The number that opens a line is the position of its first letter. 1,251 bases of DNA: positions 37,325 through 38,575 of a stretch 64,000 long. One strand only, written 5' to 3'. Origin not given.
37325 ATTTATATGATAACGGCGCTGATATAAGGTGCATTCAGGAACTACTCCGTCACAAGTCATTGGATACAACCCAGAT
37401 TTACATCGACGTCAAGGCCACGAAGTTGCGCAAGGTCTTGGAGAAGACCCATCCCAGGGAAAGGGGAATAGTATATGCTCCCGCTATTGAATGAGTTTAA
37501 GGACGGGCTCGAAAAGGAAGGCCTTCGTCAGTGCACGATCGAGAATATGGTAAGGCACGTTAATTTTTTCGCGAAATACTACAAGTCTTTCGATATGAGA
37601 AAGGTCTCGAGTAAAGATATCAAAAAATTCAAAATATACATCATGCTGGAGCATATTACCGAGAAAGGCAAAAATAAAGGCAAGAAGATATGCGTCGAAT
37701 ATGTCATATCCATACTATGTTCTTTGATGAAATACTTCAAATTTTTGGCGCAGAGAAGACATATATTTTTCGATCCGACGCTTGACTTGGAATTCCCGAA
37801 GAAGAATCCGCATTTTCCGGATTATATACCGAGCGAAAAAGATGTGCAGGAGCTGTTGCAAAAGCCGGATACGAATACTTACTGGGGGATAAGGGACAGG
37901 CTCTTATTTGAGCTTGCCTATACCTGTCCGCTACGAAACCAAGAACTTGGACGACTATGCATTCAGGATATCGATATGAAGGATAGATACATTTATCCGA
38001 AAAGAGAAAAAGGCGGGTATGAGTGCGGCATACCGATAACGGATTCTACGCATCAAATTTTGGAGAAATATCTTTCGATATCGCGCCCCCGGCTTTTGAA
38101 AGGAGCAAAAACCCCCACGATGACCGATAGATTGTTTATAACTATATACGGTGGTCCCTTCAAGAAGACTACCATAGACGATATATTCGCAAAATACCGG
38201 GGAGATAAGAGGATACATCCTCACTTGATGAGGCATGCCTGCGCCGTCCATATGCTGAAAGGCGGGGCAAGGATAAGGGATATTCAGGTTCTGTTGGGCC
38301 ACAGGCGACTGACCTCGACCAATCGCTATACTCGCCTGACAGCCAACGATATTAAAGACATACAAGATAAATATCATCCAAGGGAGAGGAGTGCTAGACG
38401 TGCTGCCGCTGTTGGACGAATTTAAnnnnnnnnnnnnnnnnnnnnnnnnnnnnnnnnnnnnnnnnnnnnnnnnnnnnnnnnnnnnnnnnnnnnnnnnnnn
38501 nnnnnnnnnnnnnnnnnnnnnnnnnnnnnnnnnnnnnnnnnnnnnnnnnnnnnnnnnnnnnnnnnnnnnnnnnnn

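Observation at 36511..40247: Recombinase trio: three overlapping tyrosine recombinase genes, the third a tandem double-recombinase fusion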

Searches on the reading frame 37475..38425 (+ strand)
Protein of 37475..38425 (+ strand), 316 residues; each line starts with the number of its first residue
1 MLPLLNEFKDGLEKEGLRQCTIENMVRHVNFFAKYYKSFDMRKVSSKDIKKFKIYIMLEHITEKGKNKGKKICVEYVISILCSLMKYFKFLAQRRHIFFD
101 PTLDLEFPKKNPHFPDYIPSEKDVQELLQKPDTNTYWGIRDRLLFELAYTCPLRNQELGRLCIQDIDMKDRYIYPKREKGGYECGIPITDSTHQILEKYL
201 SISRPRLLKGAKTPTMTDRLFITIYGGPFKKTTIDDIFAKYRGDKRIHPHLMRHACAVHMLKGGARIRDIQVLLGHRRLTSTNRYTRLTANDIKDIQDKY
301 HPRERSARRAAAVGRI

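Call 3: search_protein_families(library=pfam, proteins=[window:37475-38425:+], max_evalue=0.1)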
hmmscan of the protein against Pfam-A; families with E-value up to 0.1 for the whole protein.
window:37475-38425:+ (316 aa): 2 families
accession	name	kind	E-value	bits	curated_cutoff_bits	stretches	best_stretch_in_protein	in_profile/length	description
PF00589.27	Phage_integrase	-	3.2e-30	105.6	27.1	1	121-290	5-170/172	Phage integrase family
PF13495.12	Phage_int_SAM_4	-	0.045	14.6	27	0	4-53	1-50/85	Phage integrase, N-terminal SAM-like domain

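Call 4: search_protein_families(library=ncbifam, proteins=[window:37475-38425:+], max_evalue=0.1)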
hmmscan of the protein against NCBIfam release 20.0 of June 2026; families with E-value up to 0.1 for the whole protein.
window:37475-38425:+ (316 aa): 11 families
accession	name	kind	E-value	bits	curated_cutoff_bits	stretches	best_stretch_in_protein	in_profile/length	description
NF002331.0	PRK01287.1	subfamily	1.4e-50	172.3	371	1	16-309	41-333/365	site-specific tyrosine recombinase XerC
TIGR02225.1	recomb_XerD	equivalog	6.1e-49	166.9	329.6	1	9-304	4-290/290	site-specific tyrosine recombinase XerD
NF001399.0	PRK00283.1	subfamily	1.5e-44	152.4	279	1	15-304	20-299/300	tyrosine recombinase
TIGR02224.1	recomb_XerC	equivalog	1.8e-44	152.3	335.15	1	15-304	11-293/295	tyrosine recombinase XerC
NF040815.2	recomb_XerA_Arch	equivalog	2.4e-38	132.2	220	1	6-295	1-261/263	site-specific tyrosine recombinase/integron integrase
NF007370.0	PRK09870.1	subfamily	2e-20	73.3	221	1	122-307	16-198/200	tyrosine-type DNA invertase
TIGR02249.1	integrase_gron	subfamily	3.2e-17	62.8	265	2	244-291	256-303/315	integron integrase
NF003462.0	PRK05084.1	equivalog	4.4e-17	61.8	267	1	139-300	195-356/360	tyrosine recombinase XerS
NF007371.0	PRK09871.1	subfamily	8.2e-16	58.1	222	1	121-299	9-185/198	tyrosine-type DNA invertase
NF011946.0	PRK15417.1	equivalog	7e-07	28.7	435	1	245-289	272-316/337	integron integrase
NF040693.1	recomb_GmtY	equivalog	0.02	14.2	340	1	248-294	392-438/441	gamma-mobile-trio recombinase GmtY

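Call 46: search_dna_similar(query=window:37475-38425:+, collection=plasmids, mode=protein, max_rows=60, max_evalue=0.001, rows=spread)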
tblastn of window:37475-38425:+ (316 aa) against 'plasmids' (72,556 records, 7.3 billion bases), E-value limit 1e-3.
Records with a match: 3632; places in all: 4918; records where one place covers at least 80% of the query: 818.
Best place of each record, by identity: <60% 3632.
By first word of the organism name: Klebsiella 754; Escherichia 303; Salmonella 225; Bacillus 221; Acinetobacter 197; Rhizobium 123; Sinorhizobium 121; Enterobacter 115; Burkholderia 102; Citrobacter 85; and 254 more.
By predicted mobility (MOB-suite, as given by PLSDB): conjugative 1485; non-mobilizable 1230; mobilizable 917.
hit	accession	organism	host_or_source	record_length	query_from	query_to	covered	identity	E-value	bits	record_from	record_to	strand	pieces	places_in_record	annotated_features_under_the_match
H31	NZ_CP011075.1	Brevibacillus laterosporus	Oryza sativa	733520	1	303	96%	30.5%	6e-30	127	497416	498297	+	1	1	xerD: site-specific tyrosine recombinase XerD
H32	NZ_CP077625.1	Clostridium estertheticum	single colony,bovine feces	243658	1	298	94%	26.1%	1e-11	73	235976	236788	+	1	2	site-specific tyrosine recombinase/integron integrase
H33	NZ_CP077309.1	Enterobacter hormaechei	-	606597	11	308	94%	25.2%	8e-20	97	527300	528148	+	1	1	xerC: tyrosine recombinase XerC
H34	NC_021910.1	Rhizobium etli bv. mimosae str. Mim1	Mimosa affinis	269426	3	296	93%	25.0%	3e-12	74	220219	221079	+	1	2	site-specific integrase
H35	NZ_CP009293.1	Novosphingobium pentaromativorans US6-1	mud sediment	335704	32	287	81%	28.2%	3e-14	81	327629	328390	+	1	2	tyrosine-type recombinase/integrase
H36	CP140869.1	Rhizobium ruizarguesonis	Trifolium pratense,whole organism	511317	1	295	93%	24.2%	8e-13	76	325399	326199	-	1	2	tyrosine-type recombinase/integrase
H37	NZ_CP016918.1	Parageobacillus thermoglucosidasius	generic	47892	4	295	92%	24.1%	3e-5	53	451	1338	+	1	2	tyrosine-type recombinase/integrase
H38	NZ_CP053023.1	Sphingobium yanoikuyae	whole organism,River sediment ...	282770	32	287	81%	27.2%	5e-13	77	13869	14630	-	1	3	site-specific integrase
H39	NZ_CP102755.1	Myroides albus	pig,whole organism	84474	4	285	89%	24.3%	6e-11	71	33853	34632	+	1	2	site-specific integrase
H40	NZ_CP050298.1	Mesorhizobium huakuii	Oxytropis kamtschatica,cell ...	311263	13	296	90%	23.8%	2e-13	78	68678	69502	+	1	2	tyrosine-type recombinase/integrase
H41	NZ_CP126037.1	Bradyrhizobium elkanii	Glycine max,soybean,root nodule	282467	82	309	72%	29.0%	4e-13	77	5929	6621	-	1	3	none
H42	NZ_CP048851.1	Acinetobacter baumannii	Homo sapiens,wound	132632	21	303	90%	23.0%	3e-16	87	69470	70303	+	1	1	tyrosine-type recombinase/integrase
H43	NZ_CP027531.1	Acinetobacter baumannii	-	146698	21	303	90%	23.0%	4e-16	86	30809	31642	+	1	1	tyrosine-type recombinase/integrase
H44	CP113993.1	Salmonella enterica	Homo sapiens,human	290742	60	305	65%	31.7%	2e-11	123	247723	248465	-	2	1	none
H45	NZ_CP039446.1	Salmonella enterica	chicken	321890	60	305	65%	31.7%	2e-11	123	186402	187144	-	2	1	none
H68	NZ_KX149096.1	Staphylococcus aureus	Western Australia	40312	140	304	52%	25.9%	2e-4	50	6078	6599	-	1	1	tyrosine-type recombinase/integrase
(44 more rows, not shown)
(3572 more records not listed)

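Call 55: get_annotated_region(hit=H38, flank=4000)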
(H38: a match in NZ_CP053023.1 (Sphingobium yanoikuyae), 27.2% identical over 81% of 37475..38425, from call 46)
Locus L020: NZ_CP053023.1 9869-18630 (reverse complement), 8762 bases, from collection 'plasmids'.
description: Sphingobium yanoikuyae strain YC-XJ2 plasmid p-B-Sy, complete sequence
organism: Sphingobium yanoikuyae (NCBI taxid 13690)
taxonomy: Bacteria; Pseudomonadota; Alphaproteobacteria; Sphingomonadales; Sphingomonadaceae; Sphingobium; Sphingobium yanoikuyae
host: -; source: whole organism,River sediment contaminated by e-waste; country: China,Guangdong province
typing (MOB-suite, as given by PLSDB): conjugative; replicon rep_cluster_728; relaxase MOBF,MOBP; mating-pair formation MPF_F
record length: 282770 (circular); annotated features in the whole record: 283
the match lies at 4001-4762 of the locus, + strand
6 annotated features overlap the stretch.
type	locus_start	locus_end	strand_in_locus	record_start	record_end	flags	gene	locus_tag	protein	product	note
CDS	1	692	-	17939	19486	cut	-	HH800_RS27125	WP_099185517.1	tyrosine-type recombinase/integrase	GO:0015074 - DNA integration [Evidence IEA]; GO:0006310 - DNA recombination [Evidence IEA]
CDS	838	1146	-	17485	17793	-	-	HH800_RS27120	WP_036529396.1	hypothetical protein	-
CDS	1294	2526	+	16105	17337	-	-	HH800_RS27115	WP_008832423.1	site-specific integrase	GO:0015074 - DNA integration [Evidence IEA]; GO:0006310 - DNA recombination [Evidence IEA]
CDS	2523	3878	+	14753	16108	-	-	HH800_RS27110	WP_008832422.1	tyrosine-type recombinase/integrase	GO:0015074 - DNA integration [Evidence IEA]; GO:0006310 - DNA recombination [Evidence IEA]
CDS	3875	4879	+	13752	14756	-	-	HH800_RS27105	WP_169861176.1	site-specific integrase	GO:0015074 - DNA integration [Evidence IEA]; GO:0006310 - DNA recombination [Evidence IEA]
CDS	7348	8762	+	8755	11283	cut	mprF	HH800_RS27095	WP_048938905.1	bifunctional lysylphosphatidylglycerol flippase/synthetase MprF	-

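Call 56: get_annotated_region(hit=H68, flank=4000)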
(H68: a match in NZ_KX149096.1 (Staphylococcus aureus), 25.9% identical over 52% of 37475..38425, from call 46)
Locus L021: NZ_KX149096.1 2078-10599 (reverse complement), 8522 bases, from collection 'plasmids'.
description: Staphylococcus aureus strain WG260 plasmid pWBG4, complete sequence
organism: Staphylococcus aureus (NCBI taxid 1280)
taxonomy: Bacteria; Bacillota; Bacilli; Bacillales; Staphylococcaceae; Staphylococcus; Staphylococcus aureus
host: -; source: Western Australia; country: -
typing (MOB-suite, as given by PLSDB): non-mobilizable; replicon rep_cluster_155
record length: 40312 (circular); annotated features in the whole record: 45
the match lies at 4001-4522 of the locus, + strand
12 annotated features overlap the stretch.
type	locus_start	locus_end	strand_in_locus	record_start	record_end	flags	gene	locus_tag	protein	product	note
CDS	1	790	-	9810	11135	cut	-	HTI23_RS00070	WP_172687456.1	hypothetical protein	-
CDS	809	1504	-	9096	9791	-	-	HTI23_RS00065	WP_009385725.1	hypothetical protein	-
CDS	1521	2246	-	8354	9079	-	-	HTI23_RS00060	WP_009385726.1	hypothetical protein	-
CDS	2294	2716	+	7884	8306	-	-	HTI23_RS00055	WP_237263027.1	YolD-like family protein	-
CDS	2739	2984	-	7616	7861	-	-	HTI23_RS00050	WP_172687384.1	hypothetical protein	-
CDS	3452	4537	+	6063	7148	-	-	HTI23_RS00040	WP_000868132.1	tyrosine-type recombinase/integrase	GO:0015074 - DNA integration [Evidence IEA]; GO:0006310 - DNA recombination [Evidence IEA]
CDS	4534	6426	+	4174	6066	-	-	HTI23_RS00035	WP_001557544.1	site-specific integrase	GO:0015074 - DNA integration [Evidence IEA]; GO:0006310 - DNA recombination [Evidence IEA]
CDS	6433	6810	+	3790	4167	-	-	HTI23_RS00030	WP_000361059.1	DUF6262 family protein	-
CDS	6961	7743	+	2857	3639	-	-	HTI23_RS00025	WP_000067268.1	aminoglycoside nucleotidyltransferase ANT(9)-Ia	-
predicted_resistance_gene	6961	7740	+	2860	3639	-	ant(9)-Ia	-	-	aminoglycoside nucleotidyltransferase ANT(9)-Ia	predicted by amrfinderplus; class AMINOGLYCOSIDE; identity 100.0%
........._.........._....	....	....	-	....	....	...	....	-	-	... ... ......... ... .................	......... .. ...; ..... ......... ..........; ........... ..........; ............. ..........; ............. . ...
predicted_resistance_gene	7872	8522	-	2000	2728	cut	erm(A)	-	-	23S rRNA (adenine(2058)-N(6))-methyltransferase Erm(A)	predicted by amrfinderplus; class LINCOSAMIDE/MACROLIDE; identity 100.0%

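Call 57: search_protein_families(library=pfam, proteins=[L021:3452-4537:+, L021:4534-6426:+, L021:6433-6810:+, L020:1294-2526:+, L020:2523-3878:+, L020:3875-4879:+], max_evalue=0.01)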
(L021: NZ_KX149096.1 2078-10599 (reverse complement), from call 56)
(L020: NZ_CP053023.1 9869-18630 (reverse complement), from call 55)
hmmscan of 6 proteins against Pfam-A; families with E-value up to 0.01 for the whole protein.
L021:3452-4537:+ (361 aa): 4 families
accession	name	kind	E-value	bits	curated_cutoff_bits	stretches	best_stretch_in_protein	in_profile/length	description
PF00589.27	Phage_integrase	-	4.6e-47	160.4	27.1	1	167-344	2-171/172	Phage integrase family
PF02899.23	Phage_int_SAM_1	-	2.8e-08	34.4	22.3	1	31-119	3-79/83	Phage integrase, N-terminal SAM-like domain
PF13102.12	Phage_int_SAM_5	-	0.0012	19.6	22.3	1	30-104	7-68/98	Phage integrase SAM-like domain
PF13495.12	Phage_int_SAM_4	-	0.0016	19.2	27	0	31-63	4-36/85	Phage integrase, N-terminal SAM-like domain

L021:4534-6426:+ (630 aa): 3 families
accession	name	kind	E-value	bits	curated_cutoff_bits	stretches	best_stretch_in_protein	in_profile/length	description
PF00589.27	Phage_integrase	-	1.3e-46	159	27.1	1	330-505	2-170/172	Phage integrase family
PF13495.12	Phage_int_SAM_4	-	4.8e-05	24.1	27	1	245-307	26-84/85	Phage integrase, N-terminal SAM-like domain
PF02899.23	Phage_int_SAM_1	-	0.0005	20.7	22.3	1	242-303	23-81/83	Phage integrase, N-terminal SAM-like domain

L021:6433-6810:+ (125 aa): 5 families
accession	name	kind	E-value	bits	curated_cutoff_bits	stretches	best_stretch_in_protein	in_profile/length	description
PF19776.5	DUF6262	-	8.2e-15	55.4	29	1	8-117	2-110/110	Family of unknown function (DUF6262)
PF02458.20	Transferase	-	0.00082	18.6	22.7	1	46-113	269-337/434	Transferase family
PF24245.1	INO80F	-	0.0031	18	25.1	1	93-116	5-28/47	INO80 complex subunit F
PF02183.23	HALZ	-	0.0079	16.8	28.1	0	96-118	17-39/43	Homeobox associated leucine zipper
PF00356.27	LacI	-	0.0092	16.2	27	0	19-32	27-40/46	Bacterial regulatory proteins, lacI family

L020:1294-2526:+ (410 aa): 2 families
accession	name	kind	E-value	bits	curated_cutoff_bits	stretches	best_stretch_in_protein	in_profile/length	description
PF00589.27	Phage_integrase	-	3e-24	86.1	27.1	1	223-392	3-169/172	Phage integrase family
PF02899.23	Phage_int_SAM_1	-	0.0027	18.4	22.3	0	117-196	3-81/83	Phage integrase, N-terminal SAM-like domain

L020:2523-3878:+ (451 aa): 1 family
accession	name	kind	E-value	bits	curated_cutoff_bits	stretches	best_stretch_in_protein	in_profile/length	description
PF00589.27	Phage_integrase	-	1.7e-19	70.7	27.1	1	240-426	6-169/172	Phage integrase family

L020:3875-4879:+ (334 aa): 3 families
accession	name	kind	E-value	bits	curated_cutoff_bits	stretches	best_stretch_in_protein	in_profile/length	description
PF00589.27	Phage_integrase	-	1.2e-28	100.5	27.1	1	126-298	2-169/172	Phage integrase family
PF02899.23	Phage_int_SAM_1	-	1.1e-08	35.7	22.3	1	15-98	4-80/83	Phage integrase, N-terminal SAM-like domain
PF13495.12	Phage_int_SAM_4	-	0.0015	19.4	27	1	21-101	10-82/85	Phage integrase, N-terminal SAM-like domain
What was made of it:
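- On RIT element: The reference RIT-type first gene is 410 aa with an extra N-terminal region (call 57).
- On Tn554 family: Real TnpC matches DUF6262 (call 57).
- No TnpC/DUF6262 gene is present (calls 3, 57).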
